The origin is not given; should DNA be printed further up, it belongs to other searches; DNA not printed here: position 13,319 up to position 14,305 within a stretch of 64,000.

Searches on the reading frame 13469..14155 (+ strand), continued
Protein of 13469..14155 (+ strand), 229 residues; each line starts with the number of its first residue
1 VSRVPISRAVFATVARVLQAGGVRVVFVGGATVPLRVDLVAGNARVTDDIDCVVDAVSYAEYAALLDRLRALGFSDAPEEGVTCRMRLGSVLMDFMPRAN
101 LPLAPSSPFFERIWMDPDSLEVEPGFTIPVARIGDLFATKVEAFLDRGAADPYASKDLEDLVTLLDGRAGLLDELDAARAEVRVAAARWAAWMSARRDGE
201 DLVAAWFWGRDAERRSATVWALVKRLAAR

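Call 49: search_protein_families(library=pfam, alignment_id=A1, max_evalue=0.1)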
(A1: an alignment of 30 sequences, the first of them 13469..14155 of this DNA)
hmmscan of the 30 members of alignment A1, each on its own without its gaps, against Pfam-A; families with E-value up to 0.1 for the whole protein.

A. member 1, window:13469-14155:+ (229 aa): 2 families
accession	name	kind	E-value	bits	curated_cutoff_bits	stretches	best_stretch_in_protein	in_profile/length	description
PF08843.17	AbiEii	-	2e-09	38.2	22.5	1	21-181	11-185/238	Nucleotidyl transferase AbiEii toxin, Type IV TA system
PF09970.15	DUF2204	-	0.016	15.2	20.3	1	11-52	5-42/181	Nucleotidyl transferase of unknown function (DUF2204)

B. families by the number of members that match (of 30 scanned): 8 families
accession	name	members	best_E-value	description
PF08843.17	AbiEii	23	9.6e-10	Nucleotidyl transferase AbiEii toxin, Type IV TA system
PF09970.15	DUF2204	3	0.016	Nucleotidyl transferase of unknown function (DUF2204)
PF14907.12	NTP_transf_5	3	0.027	Uncharacterised nucleotidyltransferase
PF23716.1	DUF7158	1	0.0063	Family of unknown function (DUF7158)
PF19502.5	DUF6036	1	0.049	Nucleotidyltransferase of unknown function (DUF6036)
PF11962.13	Peptidase_G2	1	0.055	Peptidase_G2, IMC autoproteolytic cleavage domain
PF10173.14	Mit_KHE1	1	0.056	Mitochondrial K+-H+ exchange-related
PF07223.17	DUF1421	1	0.075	UBA-like domain (DUF1421)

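Call 57: find_encoding_contigs(protein=P0002, flank=5000, max_places=2)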
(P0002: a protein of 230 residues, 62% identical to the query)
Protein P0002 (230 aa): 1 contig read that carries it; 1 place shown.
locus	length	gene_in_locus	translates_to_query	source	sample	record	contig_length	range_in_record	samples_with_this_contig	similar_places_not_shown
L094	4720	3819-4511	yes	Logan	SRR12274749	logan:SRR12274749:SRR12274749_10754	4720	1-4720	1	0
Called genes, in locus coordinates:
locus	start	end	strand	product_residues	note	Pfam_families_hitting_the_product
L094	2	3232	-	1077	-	?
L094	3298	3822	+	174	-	-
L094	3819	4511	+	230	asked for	PF08843:AbiEii (weak)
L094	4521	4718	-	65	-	?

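Call 73: search_protein_families(library=pfam, proteins=[L002:6883-7464:+], max_evalue=0.01)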
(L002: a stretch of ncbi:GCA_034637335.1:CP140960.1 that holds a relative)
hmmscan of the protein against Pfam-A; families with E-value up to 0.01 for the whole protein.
L002:6883-7464:+ (194 aa): 0 families

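Call 84: search_protein_families(library=phrogs, proteins=[window:13469-14155:+], max_evalue=0.01)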
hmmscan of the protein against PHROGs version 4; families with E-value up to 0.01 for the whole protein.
window:13469-14155:+ (229 aa): 0 families

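Call 87: search_protein_families(library=padloc, proteins=[L002:6883-7464:+, L006:6978-8129:+, L010:5002-5376:+, L006:4692-5417:+, L003:6805-9576:+, L003:9576-11429:+, L003:11429-12076:+], max_evalue=0.001)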
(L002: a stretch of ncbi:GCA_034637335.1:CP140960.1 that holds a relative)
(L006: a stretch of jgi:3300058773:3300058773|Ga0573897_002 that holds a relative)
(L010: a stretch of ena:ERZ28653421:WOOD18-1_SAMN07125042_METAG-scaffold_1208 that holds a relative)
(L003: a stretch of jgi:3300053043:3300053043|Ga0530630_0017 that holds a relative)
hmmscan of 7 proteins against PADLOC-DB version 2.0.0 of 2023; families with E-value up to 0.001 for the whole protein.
L002:6883-7464:+ (194 aa): 3 families
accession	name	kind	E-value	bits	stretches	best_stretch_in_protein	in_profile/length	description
PDLC04518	PDC-M21C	-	2.5e-63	211.5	1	1-184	57-240/243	-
PDLC04519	PDC-M21C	-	3.7e-27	93.4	1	13-163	66-204/224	-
PDLC04517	PDC-M21C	-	9.8e-17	59.5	1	15-161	30-176/178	-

L006:6978-8129:+ (384 aa): 0 families

L010:5002-5376:+ (125 aa): 0 families

L006:4692-5417:+ (242 aa): 1 family
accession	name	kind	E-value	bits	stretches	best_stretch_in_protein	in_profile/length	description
PDLC04966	PDC-S24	-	9.3e-53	177.8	1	1-151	72-222/497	-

L003:6805-9576:+ (924 aa): 44 families (the best 25 are shown)
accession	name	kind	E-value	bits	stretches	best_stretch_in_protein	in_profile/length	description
PDLC03960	SngC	-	3.4e-42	143.1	1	36-404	10-371/720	-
PDLC00013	DruE1|DruE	-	2.7e-39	132.9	4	51-156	92-212/1776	SNF2 family N-terminal domain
PDLC02503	BrxHI|BrxHII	-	1.2e-36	124.4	1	35-410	8-358/698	BrxHI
PDLC00037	DruE3|DruE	-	1.2e-32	110.8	3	51-240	102-309/2055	SNF2 family N-terminal domain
PDLC00036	DruE3|DruE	-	3.4e-31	105.3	3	52-238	94-293/2023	SNF2 family N-terminal domain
PDLC02501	BrxHI|BrxHII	-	5.5e-28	95.5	1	45-398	18-346/925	BrxHI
PDLC00015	DruE2|DruE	-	1.5e-26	90.5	3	357-397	1177-1217/1887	SNF2 family N-terminal domain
PDLC00051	DruE4|DruE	-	5.4e-26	88.5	3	357-435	1131-1210/1829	SNF2 family N-terminal domain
PDLC00014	DruE2|DruE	-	9.8e-26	87.6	3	357-400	1206-1249/1928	SNF2 family N-terminal domain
PDLC00035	DruE3|DruE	-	5.3e-25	85.3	2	50-240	102-309/1460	SNF2 family N-terminal domain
PDLC02896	DpdJ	-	2.9e-20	69.6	3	62-148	177-270/1487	DpdJ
PDLC03928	PsyrT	-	2.2e-18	63.9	2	325-411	266-350/689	-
PDLC02897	DpdJ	-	2.7e-17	59.9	1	54-393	103-450/1570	DpdJ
PDLC02569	DrmA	-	2.4e-14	50.1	1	184-398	656-877/1095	DrmA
PDLC02864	DpdF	-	2.7e-14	50.9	2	295-404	225-338/610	DpdF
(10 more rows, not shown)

L003:9576-11429:+ (618 aa): 49 families (the best 25 are shown)
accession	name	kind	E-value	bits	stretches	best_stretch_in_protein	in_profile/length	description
PDLC00117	GajB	-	1.7e-50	170.2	2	67-423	12-386/604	UrvD helicase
PDLC03802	RTasHel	-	4.1e-45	152.8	2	69-414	6-339/675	DRT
PDLC00114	GajB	-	1.2e-42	144.3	3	63-164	2-100/635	UrvD helicase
PDLC00132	GajB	-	2e-36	123.9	3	69-164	4-93/625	UrvD helicase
PDLC00127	GajB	-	1.4e-29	101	2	67-332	7-283/594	UrvD helicase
PDLC00112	GajB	-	8.6e-29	98.6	3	254-402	210-358/581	UrvD helicase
PDLC00130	GajB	-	2.6e-28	96.7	3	428-488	504-564/589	UrvD helicase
PDLC00103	GajB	-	4.6e-25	86.6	2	69-424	17-385/612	UrvD helicase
PDLC00121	GajB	-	7.9e-25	85.4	2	73-413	10-359/565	UrvD helicase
PDLC00149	GajB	-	1.3e-23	81.3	2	237-335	187-287/577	UrvD helicase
PDLC00122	GajB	-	1.8e-23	81.2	2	72-134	7-68/502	UrvD helicase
PDLC00136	GajB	-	1e-22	78.8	2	180-330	137-281/570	UrvD helicase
PDLC00123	GajB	-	1.1e-21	75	3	427-489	436-504/540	UrvD helicase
PDLC00108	GajB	-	1.6e-20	71.5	2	391-493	316-415/445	UrvD helicase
PDLC00144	GajB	-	2.5e-20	70.6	2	259-422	164-332/559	UrvD helicase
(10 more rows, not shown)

L003:11429-12076:+ (216 aa): 0 families

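Call 90: search_protein_families(library=pfam, proteins=[L002:6721-7464:+], max_evalue=10)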
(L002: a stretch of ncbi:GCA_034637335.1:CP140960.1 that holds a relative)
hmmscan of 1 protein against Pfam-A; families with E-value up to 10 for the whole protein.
L002:6721-7464:+ (248 aa): 1 family
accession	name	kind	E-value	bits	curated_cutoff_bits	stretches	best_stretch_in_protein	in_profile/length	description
PF13672.11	PP2C_2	-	0.017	15.1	24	1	35-194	33-185/209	Protein phosphatase 2C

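Call 91: search_solved_structures(query=L002:6721-7464:+, max_evalue=10, show_alignments=2)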
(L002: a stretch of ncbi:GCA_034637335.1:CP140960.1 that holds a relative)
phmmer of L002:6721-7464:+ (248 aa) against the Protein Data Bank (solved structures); distinct sequences matched with E-value up to 10: 4.
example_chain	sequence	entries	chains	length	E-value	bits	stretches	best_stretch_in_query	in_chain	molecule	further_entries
4cja_A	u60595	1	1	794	1.4e-06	31.3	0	153-175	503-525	BURRH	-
4cj9_A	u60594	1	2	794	1.5e-06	31.2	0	153-175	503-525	BURRH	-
6tmg_d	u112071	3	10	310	0.59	12.9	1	148-195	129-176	ATPTG2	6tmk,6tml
1stf_I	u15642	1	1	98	1.9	11.2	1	66-134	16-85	STEFIN B (CYSTATIN B)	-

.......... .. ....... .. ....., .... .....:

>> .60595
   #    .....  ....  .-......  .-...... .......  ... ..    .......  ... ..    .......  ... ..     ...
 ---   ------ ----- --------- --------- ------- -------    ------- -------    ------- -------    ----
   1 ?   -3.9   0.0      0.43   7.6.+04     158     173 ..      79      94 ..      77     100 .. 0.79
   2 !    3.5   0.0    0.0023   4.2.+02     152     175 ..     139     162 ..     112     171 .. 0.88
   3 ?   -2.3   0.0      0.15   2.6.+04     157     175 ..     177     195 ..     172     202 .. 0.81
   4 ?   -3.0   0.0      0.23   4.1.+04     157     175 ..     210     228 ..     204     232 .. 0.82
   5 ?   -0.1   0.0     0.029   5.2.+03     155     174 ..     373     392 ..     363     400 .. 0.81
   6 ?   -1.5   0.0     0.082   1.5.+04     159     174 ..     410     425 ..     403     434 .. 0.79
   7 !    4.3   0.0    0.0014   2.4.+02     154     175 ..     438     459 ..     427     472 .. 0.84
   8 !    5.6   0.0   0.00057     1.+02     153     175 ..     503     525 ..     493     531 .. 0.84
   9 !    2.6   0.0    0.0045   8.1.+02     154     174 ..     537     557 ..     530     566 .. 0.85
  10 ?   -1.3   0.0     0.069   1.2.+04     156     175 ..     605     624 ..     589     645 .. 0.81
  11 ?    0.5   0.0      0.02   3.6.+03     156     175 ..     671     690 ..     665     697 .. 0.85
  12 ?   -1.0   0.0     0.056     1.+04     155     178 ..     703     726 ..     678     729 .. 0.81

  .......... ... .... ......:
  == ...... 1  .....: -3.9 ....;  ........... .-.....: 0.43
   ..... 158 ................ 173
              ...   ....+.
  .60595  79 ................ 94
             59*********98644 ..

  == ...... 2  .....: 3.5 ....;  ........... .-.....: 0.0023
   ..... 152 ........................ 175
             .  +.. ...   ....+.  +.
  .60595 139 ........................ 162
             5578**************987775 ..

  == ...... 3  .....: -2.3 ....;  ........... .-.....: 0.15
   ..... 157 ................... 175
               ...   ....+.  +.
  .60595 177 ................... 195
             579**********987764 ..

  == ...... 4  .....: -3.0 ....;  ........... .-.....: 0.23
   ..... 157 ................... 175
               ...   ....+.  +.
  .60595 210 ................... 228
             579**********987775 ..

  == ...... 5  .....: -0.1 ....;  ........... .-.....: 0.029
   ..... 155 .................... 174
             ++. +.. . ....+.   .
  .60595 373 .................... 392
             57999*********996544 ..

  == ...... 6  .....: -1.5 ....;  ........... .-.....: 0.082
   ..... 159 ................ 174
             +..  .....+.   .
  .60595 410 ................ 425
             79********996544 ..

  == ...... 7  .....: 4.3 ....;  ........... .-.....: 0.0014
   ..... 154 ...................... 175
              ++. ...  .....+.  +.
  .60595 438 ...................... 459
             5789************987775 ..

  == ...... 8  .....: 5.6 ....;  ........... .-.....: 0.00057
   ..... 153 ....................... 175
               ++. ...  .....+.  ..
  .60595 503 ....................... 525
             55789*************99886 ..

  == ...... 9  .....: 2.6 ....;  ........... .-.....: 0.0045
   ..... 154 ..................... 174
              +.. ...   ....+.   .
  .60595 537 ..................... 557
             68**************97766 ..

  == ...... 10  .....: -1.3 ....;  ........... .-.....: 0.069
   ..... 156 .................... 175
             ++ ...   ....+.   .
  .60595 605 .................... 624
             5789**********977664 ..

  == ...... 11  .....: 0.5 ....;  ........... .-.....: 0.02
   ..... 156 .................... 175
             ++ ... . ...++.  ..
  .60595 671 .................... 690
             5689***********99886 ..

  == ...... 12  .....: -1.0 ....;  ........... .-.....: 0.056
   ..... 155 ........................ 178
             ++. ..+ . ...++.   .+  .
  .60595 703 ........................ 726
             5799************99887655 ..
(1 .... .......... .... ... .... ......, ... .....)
